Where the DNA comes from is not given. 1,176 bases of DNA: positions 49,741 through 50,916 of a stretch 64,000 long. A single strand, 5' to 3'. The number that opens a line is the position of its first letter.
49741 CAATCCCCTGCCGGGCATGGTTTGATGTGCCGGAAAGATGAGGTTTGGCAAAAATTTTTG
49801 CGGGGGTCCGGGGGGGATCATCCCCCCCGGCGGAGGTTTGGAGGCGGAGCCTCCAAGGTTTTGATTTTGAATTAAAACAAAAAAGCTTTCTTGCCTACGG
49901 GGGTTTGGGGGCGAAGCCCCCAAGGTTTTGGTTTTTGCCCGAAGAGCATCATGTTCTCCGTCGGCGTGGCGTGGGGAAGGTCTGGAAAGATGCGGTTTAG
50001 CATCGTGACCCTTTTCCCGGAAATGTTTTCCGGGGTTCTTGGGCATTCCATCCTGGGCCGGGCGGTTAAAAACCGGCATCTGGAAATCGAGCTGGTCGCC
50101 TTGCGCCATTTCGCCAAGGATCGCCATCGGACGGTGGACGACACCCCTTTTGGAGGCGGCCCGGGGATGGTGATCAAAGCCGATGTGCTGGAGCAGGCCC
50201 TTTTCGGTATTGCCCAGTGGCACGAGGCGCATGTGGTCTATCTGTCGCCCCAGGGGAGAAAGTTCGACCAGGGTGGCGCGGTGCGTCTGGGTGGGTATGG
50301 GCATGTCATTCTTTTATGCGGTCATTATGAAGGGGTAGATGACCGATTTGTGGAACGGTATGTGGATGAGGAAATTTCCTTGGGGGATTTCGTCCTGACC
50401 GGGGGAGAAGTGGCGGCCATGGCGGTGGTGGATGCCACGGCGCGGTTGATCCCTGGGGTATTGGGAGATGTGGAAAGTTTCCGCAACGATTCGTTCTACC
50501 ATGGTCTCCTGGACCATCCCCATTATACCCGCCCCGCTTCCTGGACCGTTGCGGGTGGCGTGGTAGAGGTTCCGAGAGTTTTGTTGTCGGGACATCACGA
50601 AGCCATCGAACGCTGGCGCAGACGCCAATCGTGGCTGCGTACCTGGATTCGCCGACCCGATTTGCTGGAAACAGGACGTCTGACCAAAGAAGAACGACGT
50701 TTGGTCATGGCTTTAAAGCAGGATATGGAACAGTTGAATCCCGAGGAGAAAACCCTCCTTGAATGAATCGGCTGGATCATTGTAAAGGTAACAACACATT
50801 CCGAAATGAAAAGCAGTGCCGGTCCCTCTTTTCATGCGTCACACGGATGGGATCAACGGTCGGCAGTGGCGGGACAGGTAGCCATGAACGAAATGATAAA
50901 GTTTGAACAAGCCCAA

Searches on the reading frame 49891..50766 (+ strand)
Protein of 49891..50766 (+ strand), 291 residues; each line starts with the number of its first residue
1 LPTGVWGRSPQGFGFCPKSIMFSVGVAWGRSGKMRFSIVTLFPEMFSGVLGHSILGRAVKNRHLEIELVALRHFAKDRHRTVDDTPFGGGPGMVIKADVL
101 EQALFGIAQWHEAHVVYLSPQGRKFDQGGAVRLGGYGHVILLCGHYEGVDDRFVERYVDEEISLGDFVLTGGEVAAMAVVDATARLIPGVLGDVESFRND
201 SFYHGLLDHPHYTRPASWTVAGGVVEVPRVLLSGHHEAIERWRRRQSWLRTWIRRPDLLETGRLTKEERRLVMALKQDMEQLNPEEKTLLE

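Call 54: search_protein_families(library=pfam, proteins=[window:49891-50766:+], max_evalue=0.0001)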
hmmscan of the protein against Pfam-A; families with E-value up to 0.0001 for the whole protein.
window:49891-50766:+ (291 aa): 1 family
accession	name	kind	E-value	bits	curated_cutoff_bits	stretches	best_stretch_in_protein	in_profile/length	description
PF01746.26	tRNA_m1G_MT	-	1.1e-55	188.8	27.3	1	56-256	2-195/195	tRNA (Guanine-1)-methyltransferase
